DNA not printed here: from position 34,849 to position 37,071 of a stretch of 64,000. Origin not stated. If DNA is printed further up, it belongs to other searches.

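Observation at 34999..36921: Compact Mfd lacking the N-terminal D1a, D3 and the autoinhibitory C-terminal D7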

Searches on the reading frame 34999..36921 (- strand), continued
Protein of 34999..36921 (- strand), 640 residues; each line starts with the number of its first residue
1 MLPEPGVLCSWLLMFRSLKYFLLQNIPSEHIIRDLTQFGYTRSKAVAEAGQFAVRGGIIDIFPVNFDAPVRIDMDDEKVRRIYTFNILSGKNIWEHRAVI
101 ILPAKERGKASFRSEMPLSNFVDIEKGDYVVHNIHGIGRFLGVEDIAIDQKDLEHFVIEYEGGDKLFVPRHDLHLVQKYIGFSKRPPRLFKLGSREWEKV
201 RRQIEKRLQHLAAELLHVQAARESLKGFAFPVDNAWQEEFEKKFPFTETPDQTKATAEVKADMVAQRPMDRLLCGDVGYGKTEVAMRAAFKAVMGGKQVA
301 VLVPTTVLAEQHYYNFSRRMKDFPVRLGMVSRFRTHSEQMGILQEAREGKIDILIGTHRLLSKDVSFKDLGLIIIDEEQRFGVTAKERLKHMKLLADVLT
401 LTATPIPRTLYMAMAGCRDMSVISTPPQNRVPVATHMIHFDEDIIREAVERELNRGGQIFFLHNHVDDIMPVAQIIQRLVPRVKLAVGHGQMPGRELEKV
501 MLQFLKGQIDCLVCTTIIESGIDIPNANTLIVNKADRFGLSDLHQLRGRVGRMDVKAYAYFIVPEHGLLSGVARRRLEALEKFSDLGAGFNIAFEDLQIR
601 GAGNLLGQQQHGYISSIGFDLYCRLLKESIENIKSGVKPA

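Call 6: find_homologous_proteins(query=window:34999-36921:-, max_evalue=1e-10)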
Query window:34999-36921:- (640 aa): 8000 proteins with E <= 1e-10 among 8000 candidates; the best 120 are listed.
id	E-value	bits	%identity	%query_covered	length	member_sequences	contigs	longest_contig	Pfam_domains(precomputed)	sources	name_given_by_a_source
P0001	0.0e+0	1455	100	100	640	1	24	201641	PF02559.23,PF00270.36,PF17757.7,PF00271.38,PF04851.22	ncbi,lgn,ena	-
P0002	0.0e+0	1357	95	98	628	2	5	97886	PF02559.23,PF00270.36,PF17757.7,PF00271.38,PF04851.22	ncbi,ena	-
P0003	0.0e+0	1239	85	97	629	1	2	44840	PF02559.23,PF00270.36,PF17757.7,PF00271.38,PF04851.22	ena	-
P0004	0.0e+0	1237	84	97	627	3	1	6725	PF02559.23,PF00270.36,PF17757.7,PF00271.38,PF04851.22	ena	-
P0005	0.0e+0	1235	85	97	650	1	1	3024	PF02559.23,PF00270.36,PF17757.7,PF00271.38,PF04851.22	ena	-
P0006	0.0e+0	1222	84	97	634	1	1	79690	PF02559.23,PF00270.36,PF17757.7,PF00271.38,PF04851.22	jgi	jgi:transcription-repair coupling factor (superfamily II helicase)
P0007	0.0e+0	1203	82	98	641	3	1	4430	PF02559.23,PF00270.36,PF17757.7,PF00271.38,PF04851.22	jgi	jgi:transcription-repair coupling factor (superfamily II helicase)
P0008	0.0e+0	1194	81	98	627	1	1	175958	PF02559.23,PF00270.36,PF17757.7,PF00271.38,PF04851.22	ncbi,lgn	-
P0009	0.0e+0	1189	81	97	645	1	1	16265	PF02559.23,PF00270.36,PF17757.7,PF00271.38,PF04851.22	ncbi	ncbi:MAG: transcription-repair coupling factor [Candidatus Omnitrophota bacterium]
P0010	0.0e+0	1168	80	98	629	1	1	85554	PF02559.23,PF00270.36,PF17757.7,PF00271.38,PF04851.22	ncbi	-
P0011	0.0e+0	1153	80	98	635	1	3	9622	PF02559.23,PF00270.36,PF17757.7,PF00271.38,PF04851.22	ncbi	ncbi:MAG: transcription-repair coupling factor [Candidatus Omnitrophota bacterium]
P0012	0.0e+0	1150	79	98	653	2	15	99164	PF02559.23,PF00270.36,PF17757.7,PF00271.38,PF04851.22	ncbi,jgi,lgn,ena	-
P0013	0.0e+0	1143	79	97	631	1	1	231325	PF02559.23,PF00270.36,PF17757.7,PF00271.38,PF04851.22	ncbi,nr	ncbi:MAG: transcription-repair coupling factor [Candidatus Omnitrophica bacterium]|nr:transcription-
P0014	0.0e+0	1142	77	97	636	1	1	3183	PF02559.23,PF00270.36,PF17757.7,PF00271.38,PF04851.22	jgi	jgi:transcription-repair coupling factor (superfamily II helicase)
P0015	0.0e+0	1142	79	97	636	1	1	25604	PF02559.23,PF00270.36,PF17757.7,PF00271.38,PF04851.22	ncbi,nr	ncbi:MAG: transcription-repair coupling factor [Candidatus Omnitrophica bacterium]|nr:transcription-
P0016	0.0e+0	1140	77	97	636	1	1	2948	PF02559.23,PF00270.36,PF17757.7,PF00271.38,PF04851.22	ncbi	-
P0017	0.0e+0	1140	78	98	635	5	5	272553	PF02559.23,PF00270.36,PF17757.7,PF00271.38,PF04851.22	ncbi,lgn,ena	-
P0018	0.0e+0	1138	77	97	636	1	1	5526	PF02559.23,PF00270.36,PF17757.7,PF00271.38,PF04851.22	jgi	jgi:transcription-repair coupling factor (superfamily II helicase)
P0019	0.0e+0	1129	77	97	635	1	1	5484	PF02559.23,PF00270.36,PF17757.7,PF00271.38,PF04851.22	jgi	jgi:transcription-repair coupling factor (superfamily II helicase)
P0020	0.0e+0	1124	78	97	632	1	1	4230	PF02559.23,PF00270.36,PF17757.7,PF00271.38,PF04851.22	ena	-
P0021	0.0e+0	1123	78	97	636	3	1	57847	PF02559.23,PF00270.36,PF17757.7,PF00271.38,PF04851.22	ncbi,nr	ncbi:MAG: transcription-repair coupling factor [Candidatus Omnitrophica bacterium]|nr:transcription-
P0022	0.0e+0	1122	78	97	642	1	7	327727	PF02559.23,PF00270.36,PF17757.7,PF00271.38,PF04851.22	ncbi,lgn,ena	-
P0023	0.0e+0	1119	77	97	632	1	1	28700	PF02559.23,PF00270.36,PF17757.7,PF00271.38,PF04851.22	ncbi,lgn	-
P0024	0.0e+0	1119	77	97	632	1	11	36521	PF02559.23,PF00270.36,PF17757.7,PF00271.38,PF04851.22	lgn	-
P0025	0.0e+0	1110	76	97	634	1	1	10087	PF02559.23,PF00270.36,PF17757.7,PF00271.38,PF04851.22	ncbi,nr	ncbi:MAG: transcription-repair coupling factor [Candidatus Omnitrophica bacterium]|nr:transcription-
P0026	0.0e+0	1110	76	97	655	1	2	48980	PF02559.23,PF00270.36,PF00176.30,PF17757.7,PF00271.38,PF04851.22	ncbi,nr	ncbi:MAG: transcription-repair coupling factor [Candidatus Omnitrophica bacterium]|nr:transcription-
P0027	0.0e+0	1110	74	98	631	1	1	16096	PF02559.23,PF00270.36,PF17757.7,PF00271.38,PF04851.22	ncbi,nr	ncbi:MAG: transcription-repair coupling factor [Elusimicrobia bacterium]|nr:transcription-repair cou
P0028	0.0e+0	1110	77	97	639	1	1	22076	PF02559.23,PF00270.36,PF17757.7,PF00271.38,PF04851.22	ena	-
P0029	0.0e+0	1107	76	97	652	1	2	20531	PF02559.23,PF00270.36,PF17757.7,PF00271.38,PF04851.22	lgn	-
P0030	0.0e+0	1107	76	98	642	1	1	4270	PF02559.23,PF00270.36,PF17757.7,PF00271.38,PF04851.22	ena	-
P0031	0.0e+0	1105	76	97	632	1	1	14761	PF02559.23,PF00270.36,PF17757.7,PF00271.38,PF04851.22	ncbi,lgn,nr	ncbi:MAG: transcription-repair coupling factor [Candidatus Omnitrophica bacterium]|nr:transcription-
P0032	0.0e+0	1104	76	97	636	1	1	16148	PF02559.23,PF00270.36,PF17757.7,PF00271.38,PF04851.22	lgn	-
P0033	0.0e+0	1103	76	97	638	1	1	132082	PF02559.23,PF00270.36,PF17757.7,PF00271.38,PF04851.22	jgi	jgi:transcription-repair coupling factor (superfamily II helicase)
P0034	0.0e+0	1101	76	97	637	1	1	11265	PF02559.23,PF00270.36,PF17757.7,PF00271.38,PF04851.22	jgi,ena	-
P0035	0.0e+0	1101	76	97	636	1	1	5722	PF02559.23,PF00270.36,PF17757.7,PF00271.38,PF04851.22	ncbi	-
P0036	0.0e+0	1099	76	97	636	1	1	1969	PF02559.23,PF00270.36,PF17757.7,PF00271.38,PF04851.22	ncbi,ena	-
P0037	0.0e+0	1098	74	97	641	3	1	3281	PF02559.23,PF00270.36,PF17757.7,PF00271.38,PF04851.22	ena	-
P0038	0.0e+0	1097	75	97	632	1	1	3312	PF02559.23,PF00270.36,PF17757.7,PF00271.38,PF04851.22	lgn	-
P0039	0.0e+0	1097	76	97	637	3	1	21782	PF02559.23,PF00270.36,PF17757.7,PF00271.38,PF04851.22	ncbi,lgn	-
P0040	0.0e+0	1079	75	98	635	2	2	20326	PF02559.23,PF00270.36,PF17757.7,PF00271.38,PF04851.22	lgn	-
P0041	0.0e+0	1077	76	94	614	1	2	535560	PF02559.23,PF00270.36,PF17757.7,PF00271.38,PF04851.22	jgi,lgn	jgi:transcription-repair coupling factor (superfamily II helicase)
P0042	0.0e+0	1065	73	97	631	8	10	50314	PF02559.23,PF00270.36,PF17757.7,PF00271.38,PF04851.22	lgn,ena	-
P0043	0.0e+0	1063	74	97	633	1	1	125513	PF02559.23,PF00270.36,PF17757.7,PF00271.38,PF04851.22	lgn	-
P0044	0.0e+0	1033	70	98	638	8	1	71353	PF02559.23,PF00270.36,PF17757.7,PF00271.38,PF04851.22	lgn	-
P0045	0.0e+0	1022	69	98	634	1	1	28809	PF02559.23,PF00270.36,PF17757.7,PF00271.38,PF04851.22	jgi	jgi:transcription-repair coupling factor (superfamily II helicase)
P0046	0.0e+0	1020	69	98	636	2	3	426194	PF02559.23,PF00270.36,PF00176.30,PF17757.7,PF00271.38,PF04851.22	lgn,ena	-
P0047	0.0e+0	1019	69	97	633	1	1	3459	PF02559.23,PF00270.36,PF17757.7,PF00271.38,PF04851.22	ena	-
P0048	0.0e+0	1018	70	98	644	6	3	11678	PF02559.23,PF00270.36,PF00176.30,PF17757.7,PF00271.38,PF04851.22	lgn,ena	-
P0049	0.0e+0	1017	69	98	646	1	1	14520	PF02559.23,PF00270.36,PF17757.7,PF00271.38,PF04851.22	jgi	jgi:transcription-repair coupling factor (superfamily II helicase)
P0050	0.0e+0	1015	70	97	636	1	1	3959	PF02559.23,PF00270.36,PF17757.7,PF00271.38,PF04851.22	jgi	jgi:transcription-repair coupling factor (superfamily II helicase)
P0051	0.0e+0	1013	68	98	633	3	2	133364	PF02559.23,PF00270.36,PF17757.7,PF00271.38,PF04851.22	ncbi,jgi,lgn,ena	-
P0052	0.0e+0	1013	70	98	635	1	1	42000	PF02559.23,PF00270.36,PF17757.7,PF00271.38,PF04851.22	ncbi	-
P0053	8.7e-297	1004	70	97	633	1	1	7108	PF02559.23,PF00270.36,PF17757.7,PF00271.38,PF04851.22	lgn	-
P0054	3.2e-296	1002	67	97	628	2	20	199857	PF02559.23,PF00270.36,PF17757.7,PF00271.38,PF04851.22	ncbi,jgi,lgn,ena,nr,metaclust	ncbi:MAG: transcription-repair coupling factor [Candidatus Aceula lacicola]|nr:transcription-repair 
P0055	1.7e-294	996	68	97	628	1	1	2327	PF02559.23,PF00270.36,PF17757.7,PF00271.38,PF04851.22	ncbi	-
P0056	5.6e-294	995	68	97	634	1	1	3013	PF02559.23,PF00270.36,PF17757.7,PF00271.38,PF04851.22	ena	-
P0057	5.9e-294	994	67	97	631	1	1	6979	PF02559.23,PF00270.36,PF17757.7,PF00271.38,PF22590.3,PF04851.22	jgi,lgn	-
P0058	7.8e-294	994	67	97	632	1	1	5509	PF02559.23,PF00270.36,PF17757.7,PF00271.38,PF04851.22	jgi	jgi:transcription-repair coupling factor (superfamily II helicase)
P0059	8.7e-294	994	68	98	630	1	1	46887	PF02559.23,PF00270.36,PF17757.7,PF00271.38,PF04851.22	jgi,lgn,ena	-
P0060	6.5e-293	991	67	98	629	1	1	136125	PF02559.23,PF00270.36,PF17757.7,PF00271.38,PF04851.22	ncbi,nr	ncbi:MAG: transcription-repair coupling factor [Candidatus Aceula meridiana]|nr:transcription-repair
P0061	8.7e-293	991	68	97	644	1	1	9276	PF02559.23,PF00270.36,PF14814.12,PF17757.7,PF00271.38,PF04851.22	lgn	-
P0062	1.2e-292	990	68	97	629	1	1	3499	PF02559.23,PF00270.36,PF14814.12,PF17757.7,PF00271.38,PF04851.22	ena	-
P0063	1.4e-292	990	67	97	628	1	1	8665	PF02559.23,PF00270.36,PF17757.7,PF00271.38,PF04851.22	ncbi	-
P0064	7.3e-292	988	67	97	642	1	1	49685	PF02559.23,PF00270.36,PF17757.7,PF00271.38,PF04851.22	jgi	jgi:transcription-repair coupling factor (superfamily II helicase)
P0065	8.0e-292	987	68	97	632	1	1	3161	PF02559.23,PF00270.36,PF14814.12,PF17757.7,PF00271.38,PF04851.22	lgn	-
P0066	9.1e-292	987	67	97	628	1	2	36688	PF02559.23,PF00270.36,PF17757.7,PF00271.38,PF04851.22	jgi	-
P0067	1.8e-291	986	68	97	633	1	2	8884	PF02559.23,PF00270.36,PF14814.12,PF17757.7,PF00271.38,PF04851.22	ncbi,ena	-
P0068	2.4e-291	986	67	96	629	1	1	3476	PF02559.23,PF00270.36,PF14814.12,PF17757.7,PF00271.38,PF04851.22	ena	-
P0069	4.0e-291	985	67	98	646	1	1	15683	PF02559.23,PF00270.36,PF17757.7,PF00271.38,PF04851.22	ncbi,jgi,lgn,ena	ncbi:MAG: transcription-repair coupling factor [Candidatus Omnitrophota bacterium]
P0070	5.3e-291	985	67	97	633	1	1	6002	PF02559.23,PF00270.36,PF14814.12,PF17757.7,PF00271.38,PF04851.22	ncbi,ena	-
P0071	2.5e-290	982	66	97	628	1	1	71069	PF02559.23,PF00270.36,PF17757.7,PF00271.38,PF04851.22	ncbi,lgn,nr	ncbi:MAG: transcription-repair coupling factor [Candidatus Omnitrophica bacterium]|nr:transcription-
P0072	3.5e-290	982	67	97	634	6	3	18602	PF02559.23,PF00270.36,PF14814.12,PF17757.7,PF00271.38,PF04851.22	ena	-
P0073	4.3e-290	982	66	98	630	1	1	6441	PF02559.23,PF00270.36,PF17757.7,PF00271.38,PF04851.22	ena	-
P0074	5.8e-290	981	66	97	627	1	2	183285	PF02559.23,PF00270.36,PF17757.7,PF00271.38,PF04851.22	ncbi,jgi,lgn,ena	-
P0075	8.1e-290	981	67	97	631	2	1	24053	PF02559.23,PF00270.36,PF17757.7,PF00271.38,PF04851.22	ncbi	-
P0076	1.3e-289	980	68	97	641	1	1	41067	PF02559.23,PF00270.36,PF14814.12,PF17757.7,PF00271.38,PF04851.22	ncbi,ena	-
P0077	4.1e-289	978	67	97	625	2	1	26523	PF02559.23,PF00270.36,PF17757.7,PF00271.38,PF04851.22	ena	-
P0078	6.8e-289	978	67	98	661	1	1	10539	PF02559.23,PF00270.36,PF17757.7,PF00271.38,PF04851.22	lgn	-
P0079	9.8e-289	977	67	97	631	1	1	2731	PF02559.23,PF00270.36,PF14814.12,PF17757.7,PF00271.38,PF04851.22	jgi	-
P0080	1.2e-288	977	67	97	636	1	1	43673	PF02559.23,PF00270.36,PF14814.12,PF17757.7,PF00271.38,PF04851.22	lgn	-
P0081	2.1e-288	976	65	97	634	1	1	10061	PF02559.23,PF00270.36,PF17757.7,PF00271.38,PF04851.22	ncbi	-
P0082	5.0e-288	975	66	98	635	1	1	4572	PF02559.23,PF00270.36,PF17757.7,PF00271.38,PF04851.22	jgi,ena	-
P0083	5.0e-288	975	67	98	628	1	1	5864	PF02559.23,PF00270.36,PF17757.7,PF00271.38,PF04851.22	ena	-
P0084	6.8e-288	974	67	98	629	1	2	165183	PF02559.23,PF00270.36,PF17757.7,PF00271.38,PF04851.22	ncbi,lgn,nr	ncbi:MAG: transcription-repair coupling factor [Candidatus Omnitrophota bacterium]|nr:transcription-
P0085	7.8e-288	974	65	97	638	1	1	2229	PF02559.23,PF00270.36,PF17757.7,PF00271.38,PF04851.22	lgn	-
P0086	8.9e-288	974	67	98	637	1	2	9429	PF02559.23,PF00270.36,PF00176.30,PF17757.7,PF00271.38,PF04851.22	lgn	-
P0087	9.3e-288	974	66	98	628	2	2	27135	PF02559.23,PF00270.36,PF17757.7,PF00271.38,PF04851.22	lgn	-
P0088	1.1e-287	974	66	97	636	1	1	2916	PF02559.23,PF00270.36,PF00176.30,PF17757.7,PF00271.38,PF04851.22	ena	-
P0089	1.4e-287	973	67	97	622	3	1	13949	PF02559.23,PF00270.36,PF17757.7,PF00271.38,PF04851.22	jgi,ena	-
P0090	2.0e-287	973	66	97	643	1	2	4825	PF02559.23,PF00270.36,PF17757.7,PF00271.38,PF04851.22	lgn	-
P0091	2.5e-287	973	67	97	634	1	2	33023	PF02559.23,PF00270.36,PF17757.7,PF00271.38,PF04851.22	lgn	-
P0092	3.4e-287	972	66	98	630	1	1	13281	PF02559.23,PF00270.36,PF17757.7,PF00271.38,PF04851.22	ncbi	-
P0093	3.5e-287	972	67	97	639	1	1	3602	PF02559.23,PF00270.36,PF14814.12,PF17757.7,PF00271.38,PF04851.22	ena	-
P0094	3.6e-287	972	68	97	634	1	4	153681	PF02559.23,PF00270.36,PF17757.7,PF00271.38,PF04851.22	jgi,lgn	-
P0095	5.3e-287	971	65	98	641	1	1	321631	PF02559.23,PF00270.36,PF14814.12,PF17757.7,PF00271.38,PF04851.22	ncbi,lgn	-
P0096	5.7e-287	971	66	97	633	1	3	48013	PF02559.23,PF00270.36,PF17757.7,PF00271.38,PF04851.22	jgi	-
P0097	5.8e-287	971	66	99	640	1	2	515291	PF02559.23,PF00270.36,PF17757.7,PF00271.38,PF04851.22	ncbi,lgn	-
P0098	7.5e-287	971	67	97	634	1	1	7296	PF02559.23,PF00270.36,PF17757.7,PF00271.38,PF04851.22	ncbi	-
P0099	9.6e-287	971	67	98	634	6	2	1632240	PF02559.23,PF00270.36,PF14814.12,PF17757.7,PF00271.38,PF04851.22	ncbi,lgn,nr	ncbi:MAG: transcription-repair coupling factor [Candidatus Omnitrophica bacterium]|nr:transcription-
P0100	1.1e-286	970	67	98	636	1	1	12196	PF02559.23,PF00270.36,PF17757.7,PF00271.38,PF04851.22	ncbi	-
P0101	1.6e-286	970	67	98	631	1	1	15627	PF02559.23,PF00270.36,PF17757.7,PF00271.38,PF04851.22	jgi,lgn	-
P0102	4.1e-286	969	66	97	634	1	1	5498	PF02559.23,PF00270.36,PF17757.7,PF00271.38,PF04851.22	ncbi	-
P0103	4.6e-286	968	66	98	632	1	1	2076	PF02559.23,PF00270.36,PF14814.12,PF17757.7,PF00271.38,PF04851.22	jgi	jgi:transcription-repair coupling factor (superfamily II helicase)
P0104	7.0e-286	968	66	97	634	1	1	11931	PF02559.23,PF00270.36,PF14814.12,PF17757.7,PF00271.38,PF04851.22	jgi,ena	-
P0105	1.4e-285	967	67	97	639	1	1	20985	PF02559.23,PF00270.36,PF17757.7,PF00271.38,PF04851.22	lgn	-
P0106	1.9e-285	966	67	97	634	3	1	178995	PF02559.23,PF00270.36,PF14814.12,PF17757.7,PF00271.38,PF04851.22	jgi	-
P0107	2.9e-285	966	65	97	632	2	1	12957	PF02559.23,PF00270.36,PF17757.7,PF00271.38,PF04851.22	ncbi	-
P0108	4.3e-285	965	67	97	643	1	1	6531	PF02559.23,PF00270.36,PF14814.12,PF17757.7,PF00271.38,PF04851.22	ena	-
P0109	4.4e-285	965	67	97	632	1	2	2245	PF02559.23,PF00270.36,PF00176.30,PF17757.7,PF00271.38,PF04851.22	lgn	-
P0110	5.6e-285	965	66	97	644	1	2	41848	PF02559.23,PF00270.36,PF17757.7,PF00271.38,PF04851.22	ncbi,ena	-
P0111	6.6e-285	965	66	98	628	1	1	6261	PF02559.23,PF00270.36,PF17757.7,PF00271.38,PF04851.22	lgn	-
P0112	8.1e-285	964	65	98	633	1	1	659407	PF02559.23,PF00270.36,PF17757.7,PF00271.38,PF04851.22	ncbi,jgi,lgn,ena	ncbi:MAG: transcription-repair coupling factor [Candidatus Omnitrophota bacterium]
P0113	1.3e-284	964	66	98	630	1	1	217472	PF02559.23,PF00270.36,PF14814.12,PF17757.7,PF00271.38,PF04851.22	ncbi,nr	ncbi:MAG: transcription-repair coupling factor [Candidatus Omnitrophica bacterium]|nr:transcription-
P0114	1.5e-284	963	66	97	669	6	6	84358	PF02559.23,PF00270.36,PF17757.7,PF00271.38,PF04851.22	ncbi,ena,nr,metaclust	ncbi:MAG: transcription-repair coupling factor [Omnitrophica WOR_2 bacterium GWF2_38_59]|nr:MAG: tra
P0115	1.7e-284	963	65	98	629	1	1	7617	PF02559.23,PF00270.36,PF17757.7,PF00271.38,PF04851.22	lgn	-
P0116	1.8e-284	963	64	97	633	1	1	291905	PF02559.23,PF00270.36,PF17757.7,PF00271.38,PF04851.22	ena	-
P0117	1.8e-284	963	67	98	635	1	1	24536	PF02559.23,PF00270.36,PF17757.7,PF00271.38,PF04851.22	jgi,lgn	-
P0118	1.9e-284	963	65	98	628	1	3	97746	PF02559.23,PF00270.36,PF17757.7,PF00271.38,PF04851.22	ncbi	-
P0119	2.0e-284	963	66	97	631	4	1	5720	PF02559.23,PF00270.36,PF14814.12,PF17757.7,PF00271.38,PF04851.22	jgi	-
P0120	2.1e-284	963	65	97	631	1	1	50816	PF02559.23,PF00270.36,PF17757.7,PF00271.38,PF04851.22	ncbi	-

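Call 24: search_protein_representatives(protein=window:34999-36921:-)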
Query: 640 residues. Proteins with E-value up to 0.001 (for the whole library): 38272; up to 1e-10: 24162; up to 1e-30: 12081. The best 150 are listed.
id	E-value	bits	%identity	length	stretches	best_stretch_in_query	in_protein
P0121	4.0e-242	821.5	58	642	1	14-635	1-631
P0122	7.0e-214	728.3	53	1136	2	107-635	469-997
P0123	1.3e-210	717.5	51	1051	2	107-637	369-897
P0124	2.1e-208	710.2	54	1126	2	111-637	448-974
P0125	3.8e-208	709.3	53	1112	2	111-635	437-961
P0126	9.7e-208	708.0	53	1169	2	110-634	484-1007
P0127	1.6e-207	707.3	51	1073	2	97-636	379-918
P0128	8.5e-207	704.9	54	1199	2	103-635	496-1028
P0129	2.2e-206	703.5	53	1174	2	117-635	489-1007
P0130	9.5e-206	701.4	51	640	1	29-632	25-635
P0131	9.9e-206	701.3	53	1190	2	91-630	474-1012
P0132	1.2e-204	697.7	51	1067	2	86-635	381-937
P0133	2.7e-204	696.6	52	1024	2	113-633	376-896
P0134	5.7e-204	695.5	49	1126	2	88-634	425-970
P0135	6.7e-204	695.3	52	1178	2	107-638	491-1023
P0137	5.5e-203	692.3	50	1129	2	103-634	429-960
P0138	9.9e-203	691.4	55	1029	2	115-632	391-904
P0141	2.7e-202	690.0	54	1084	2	106-635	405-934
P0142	2.7e-202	690.0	54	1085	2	106-635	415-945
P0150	6.0e-201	685.5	51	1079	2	110-634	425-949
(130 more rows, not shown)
